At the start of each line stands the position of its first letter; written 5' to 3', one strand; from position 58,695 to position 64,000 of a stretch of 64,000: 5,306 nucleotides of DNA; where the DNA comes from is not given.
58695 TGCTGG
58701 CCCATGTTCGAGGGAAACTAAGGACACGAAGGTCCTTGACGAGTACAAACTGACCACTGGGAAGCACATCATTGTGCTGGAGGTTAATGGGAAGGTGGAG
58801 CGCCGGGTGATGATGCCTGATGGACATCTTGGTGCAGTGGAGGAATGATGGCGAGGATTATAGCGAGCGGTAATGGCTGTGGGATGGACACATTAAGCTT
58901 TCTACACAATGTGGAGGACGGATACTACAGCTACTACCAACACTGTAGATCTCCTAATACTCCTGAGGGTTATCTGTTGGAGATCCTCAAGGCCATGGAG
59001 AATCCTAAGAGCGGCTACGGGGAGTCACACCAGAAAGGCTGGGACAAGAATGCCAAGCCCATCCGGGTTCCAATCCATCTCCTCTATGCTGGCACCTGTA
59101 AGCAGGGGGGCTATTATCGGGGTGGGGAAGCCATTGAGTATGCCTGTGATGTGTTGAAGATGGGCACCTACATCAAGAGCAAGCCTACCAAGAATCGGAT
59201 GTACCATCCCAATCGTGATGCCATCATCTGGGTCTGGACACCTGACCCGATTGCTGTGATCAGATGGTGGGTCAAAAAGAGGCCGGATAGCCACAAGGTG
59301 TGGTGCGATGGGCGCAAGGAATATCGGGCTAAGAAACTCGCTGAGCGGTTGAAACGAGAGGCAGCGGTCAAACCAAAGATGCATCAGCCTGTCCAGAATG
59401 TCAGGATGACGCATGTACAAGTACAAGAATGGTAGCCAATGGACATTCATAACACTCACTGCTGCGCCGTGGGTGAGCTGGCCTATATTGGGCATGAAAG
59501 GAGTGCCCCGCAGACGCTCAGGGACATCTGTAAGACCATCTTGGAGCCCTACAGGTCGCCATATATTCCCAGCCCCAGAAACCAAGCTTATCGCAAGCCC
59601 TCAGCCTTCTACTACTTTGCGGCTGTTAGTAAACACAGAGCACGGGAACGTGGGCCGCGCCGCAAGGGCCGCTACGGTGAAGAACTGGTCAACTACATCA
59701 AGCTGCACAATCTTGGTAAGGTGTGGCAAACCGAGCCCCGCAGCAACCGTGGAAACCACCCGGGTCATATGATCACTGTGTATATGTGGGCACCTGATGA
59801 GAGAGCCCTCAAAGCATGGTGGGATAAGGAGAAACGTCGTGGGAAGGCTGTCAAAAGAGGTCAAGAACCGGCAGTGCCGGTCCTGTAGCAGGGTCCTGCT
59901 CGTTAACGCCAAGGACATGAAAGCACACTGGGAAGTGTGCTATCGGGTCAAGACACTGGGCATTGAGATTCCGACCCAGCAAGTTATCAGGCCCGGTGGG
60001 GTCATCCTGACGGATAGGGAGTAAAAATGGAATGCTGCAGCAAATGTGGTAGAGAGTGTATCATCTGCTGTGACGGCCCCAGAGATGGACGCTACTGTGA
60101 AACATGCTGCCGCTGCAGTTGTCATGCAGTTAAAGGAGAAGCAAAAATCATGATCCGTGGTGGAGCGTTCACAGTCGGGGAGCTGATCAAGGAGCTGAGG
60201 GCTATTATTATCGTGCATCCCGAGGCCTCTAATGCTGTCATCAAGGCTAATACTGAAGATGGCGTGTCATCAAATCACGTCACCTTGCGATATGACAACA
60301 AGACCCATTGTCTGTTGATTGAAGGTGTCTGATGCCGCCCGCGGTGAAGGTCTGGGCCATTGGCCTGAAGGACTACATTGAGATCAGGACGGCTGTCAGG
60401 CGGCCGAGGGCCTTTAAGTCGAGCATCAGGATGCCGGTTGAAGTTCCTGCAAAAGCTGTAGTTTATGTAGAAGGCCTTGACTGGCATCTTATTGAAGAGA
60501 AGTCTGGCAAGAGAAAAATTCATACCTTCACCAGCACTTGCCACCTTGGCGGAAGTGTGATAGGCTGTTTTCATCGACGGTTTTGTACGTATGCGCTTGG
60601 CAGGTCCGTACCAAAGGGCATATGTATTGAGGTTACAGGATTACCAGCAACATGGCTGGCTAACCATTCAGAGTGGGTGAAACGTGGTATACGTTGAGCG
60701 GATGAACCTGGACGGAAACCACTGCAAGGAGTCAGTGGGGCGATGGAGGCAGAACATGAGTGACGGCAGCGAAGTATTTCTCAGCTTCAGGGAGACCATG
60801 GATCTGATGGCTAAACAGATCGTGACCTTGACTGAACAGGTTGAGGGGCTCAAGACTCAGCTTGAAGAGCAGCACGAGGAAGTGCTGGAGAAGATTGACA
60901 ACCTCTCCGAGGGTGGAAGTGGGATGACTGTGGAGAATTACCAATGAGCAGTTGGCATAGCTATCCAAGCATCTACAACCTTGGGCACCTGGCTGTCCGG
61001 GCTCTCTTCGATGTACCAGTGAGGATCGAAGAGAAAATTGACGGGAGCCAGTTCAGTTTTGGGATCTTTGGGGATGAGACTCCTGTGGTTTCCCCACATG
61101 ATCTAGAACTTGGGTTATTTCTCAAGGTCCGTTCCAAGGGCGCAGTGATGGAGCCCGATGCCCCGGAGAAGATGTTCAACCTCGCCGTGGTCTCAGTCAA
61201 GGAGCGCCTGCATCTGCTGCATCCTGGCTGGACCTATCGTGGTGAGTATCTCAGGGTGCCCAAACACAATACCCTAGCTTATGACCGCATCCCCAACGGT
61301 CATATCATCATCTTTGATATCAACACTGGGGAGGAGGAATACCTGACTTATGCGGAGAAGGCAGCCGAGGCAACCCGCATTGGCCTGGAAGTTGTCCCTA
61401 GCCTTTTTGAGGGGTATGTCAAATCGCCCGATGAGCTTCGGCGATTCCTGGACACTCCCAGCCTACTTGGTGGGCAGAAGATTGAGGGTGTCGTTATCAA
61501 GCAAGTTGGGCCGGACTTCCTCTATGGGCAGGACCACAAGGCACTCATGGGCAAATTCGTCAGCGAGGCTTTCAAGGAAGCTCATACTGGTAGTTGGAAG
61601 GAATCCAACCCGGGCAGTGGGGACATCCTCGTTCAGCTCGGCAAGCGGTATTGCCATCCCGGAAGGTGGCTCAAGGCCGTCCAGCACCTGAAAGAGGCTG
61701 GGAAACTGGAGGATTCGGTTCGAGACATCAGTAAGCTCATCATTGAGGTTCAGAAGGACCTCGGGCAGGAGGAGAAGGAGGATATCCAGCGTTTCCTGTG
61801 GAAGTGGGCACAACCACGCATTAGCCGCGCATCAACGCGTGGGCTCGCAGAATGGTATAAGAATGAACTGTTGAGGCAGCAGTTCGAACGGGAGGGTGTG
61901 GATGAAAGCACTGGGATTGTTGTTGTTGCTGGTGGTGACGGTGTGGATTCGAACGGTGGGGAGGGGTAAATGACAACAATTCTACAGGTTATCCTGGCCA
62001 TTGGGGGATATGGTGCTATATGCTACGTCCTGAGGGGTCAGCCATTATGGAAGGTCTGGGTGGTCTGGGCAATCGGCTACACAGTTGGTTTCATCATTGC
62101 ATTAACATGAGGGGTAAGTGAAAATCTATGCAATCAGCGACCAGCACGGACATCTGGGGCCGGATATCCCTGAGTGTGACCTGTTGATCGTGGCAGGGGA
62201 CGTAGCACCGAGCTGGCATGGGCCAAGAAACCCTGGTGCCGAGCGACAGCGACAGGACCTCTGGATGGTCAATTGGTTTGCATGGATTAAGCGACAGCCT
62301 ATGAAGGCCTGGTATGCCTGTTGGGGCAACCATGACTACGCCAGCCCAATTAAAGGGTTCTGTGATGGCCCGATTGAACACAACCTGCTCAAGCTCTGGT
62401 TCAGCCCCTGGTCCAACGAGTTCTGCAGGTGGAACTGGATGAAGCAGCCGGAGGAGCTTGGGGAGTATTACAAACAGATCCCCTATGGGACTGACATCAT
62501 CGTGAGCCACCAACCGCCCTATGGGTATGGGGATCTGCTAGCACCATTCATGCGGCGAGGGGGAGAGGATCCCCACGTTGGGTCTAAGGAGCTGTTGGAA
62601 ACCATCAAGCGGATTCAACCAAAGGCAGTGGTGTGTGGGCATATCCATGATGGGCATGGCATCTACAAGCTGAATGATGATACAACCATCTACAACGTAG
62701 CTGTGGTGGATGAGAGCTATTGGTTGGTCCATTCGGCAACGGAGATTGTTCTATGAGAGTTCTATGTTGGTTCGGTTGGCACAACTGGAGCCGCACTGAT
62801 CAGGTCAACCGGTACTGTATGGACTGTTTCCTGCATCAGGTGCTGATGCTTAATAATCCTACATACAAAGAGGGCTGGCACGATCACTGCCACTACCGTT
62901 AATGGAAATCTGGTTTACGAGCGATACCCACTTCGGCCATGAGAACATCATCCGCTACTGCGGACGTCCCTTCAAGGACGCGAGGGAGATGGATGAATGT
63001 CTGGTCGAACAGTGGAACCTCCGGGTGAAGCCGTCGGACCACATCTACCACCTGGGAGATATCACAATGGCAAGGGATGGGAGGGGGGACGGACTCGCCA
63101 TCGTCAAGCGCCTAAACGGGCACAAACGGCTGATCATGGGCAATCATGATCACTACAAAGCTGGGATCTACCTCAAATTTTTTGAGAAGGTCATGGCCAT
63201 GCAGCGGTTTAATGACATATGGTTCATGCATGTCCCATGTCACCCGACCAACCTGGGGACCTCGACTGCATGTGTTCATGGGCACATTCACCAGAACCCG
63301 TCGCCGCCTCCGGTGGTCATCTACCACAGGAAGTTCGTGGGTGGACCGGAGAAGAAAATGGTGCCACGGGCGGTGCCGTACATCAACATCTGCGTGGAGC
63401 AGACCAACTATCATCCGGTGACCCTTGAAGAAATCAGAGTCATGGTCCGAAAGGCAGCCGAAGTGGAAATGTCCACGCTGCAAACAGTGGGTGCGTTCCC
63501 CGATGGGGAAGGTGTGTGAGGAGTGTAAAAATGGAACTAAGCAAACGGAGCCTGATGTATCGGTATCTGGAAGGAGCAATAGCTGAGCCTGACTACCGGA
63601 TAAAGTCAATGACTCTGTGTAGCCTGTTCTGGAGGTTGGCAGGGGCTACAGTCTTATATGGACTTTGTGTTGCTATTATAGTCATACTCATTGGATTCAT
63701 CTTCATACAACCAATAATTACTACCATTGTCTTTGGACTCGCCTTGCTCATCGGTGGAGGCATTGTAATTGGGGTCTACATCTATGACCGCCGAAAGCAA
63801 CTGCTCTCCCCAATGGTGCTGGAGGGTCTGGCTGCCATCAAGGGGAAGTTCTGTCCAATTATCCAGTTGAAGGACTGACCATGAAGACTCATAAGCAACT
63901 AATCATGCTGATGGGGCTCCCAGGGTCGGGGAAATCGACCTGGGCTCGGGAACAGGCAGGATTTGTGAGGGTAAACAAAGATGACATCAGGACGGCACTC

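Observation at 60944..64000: Unfused RNA-repair-like module: Rnl-type ligase, two calcineurin-like phosphoesterases and a T4-Pnk-like kinase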

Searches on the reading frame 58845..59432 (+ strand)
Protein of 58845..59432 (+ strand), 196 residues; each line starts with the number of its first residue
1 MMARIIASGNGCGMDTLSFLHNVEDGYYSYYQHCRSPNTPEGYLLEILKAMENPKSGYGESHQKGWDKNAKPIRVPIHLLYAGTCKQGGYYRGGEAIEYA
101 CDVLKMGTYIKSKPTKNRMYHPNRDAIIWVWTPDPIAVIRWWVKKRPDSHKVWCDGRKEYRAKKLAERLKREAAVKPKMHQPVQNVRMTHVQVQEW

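Call 94: search_protein_families(library=pfam, proteins=[window:58845-59432:+], max_evalue=0.01)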
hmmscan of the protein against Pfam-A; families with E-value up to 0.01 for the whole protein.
window:58845-59432:+ (196 aa): 1 family
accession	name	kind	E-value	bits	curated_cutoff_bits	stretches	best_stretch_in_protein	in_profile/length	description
PF05148.21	Methyltransf_8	-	0.0075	16.6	27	1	99-171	23-92/219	Hypothetical methyltransferase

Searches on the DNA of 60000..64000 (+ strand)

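Call 7: search_dna_similar(query=window:60000-64000:+, collection=phages, mode=near, max_rows=20)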
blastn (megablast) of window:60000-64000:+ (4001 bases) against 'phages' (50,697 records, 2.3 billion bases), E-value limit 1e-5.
No match.

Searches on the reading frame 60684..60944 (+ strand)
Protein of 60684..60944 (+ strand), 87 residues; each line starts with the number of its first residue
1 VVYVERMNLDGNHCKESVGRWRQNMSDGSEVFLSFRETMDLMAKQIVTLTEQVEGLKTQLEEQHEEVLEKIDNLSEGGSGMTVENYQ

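Call 79: search_protein_families(library=pfam, proteins=[window:60684-60944:+], max_evalue=0.01)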
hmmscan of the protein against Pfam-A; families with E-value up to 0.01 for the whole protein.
window:60684-60944:+ (87 aa): 4 families
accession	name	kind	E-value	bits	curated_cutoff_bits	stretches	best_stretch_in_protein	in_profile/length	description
PF09728.14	Taxilin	-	0.00017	21.4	30.3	1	24-71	225-272/302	Myosin-like coiled-coil protein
PF04899.17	MbeD_MobD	-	0.0036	17.8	21.6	1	22-67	20-65/70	MbeD/MobD like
PF21037.2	CCDC138_cc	-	0.0055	17.1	27.1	1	32-74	10-48/59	Coiled-coil-domain-containing protein 138, coiled-coil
PF06103.16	DUF948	-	0.0091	16.6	37.2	0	31-74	27-70/89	Bacterial protein of unknown function (DUF948)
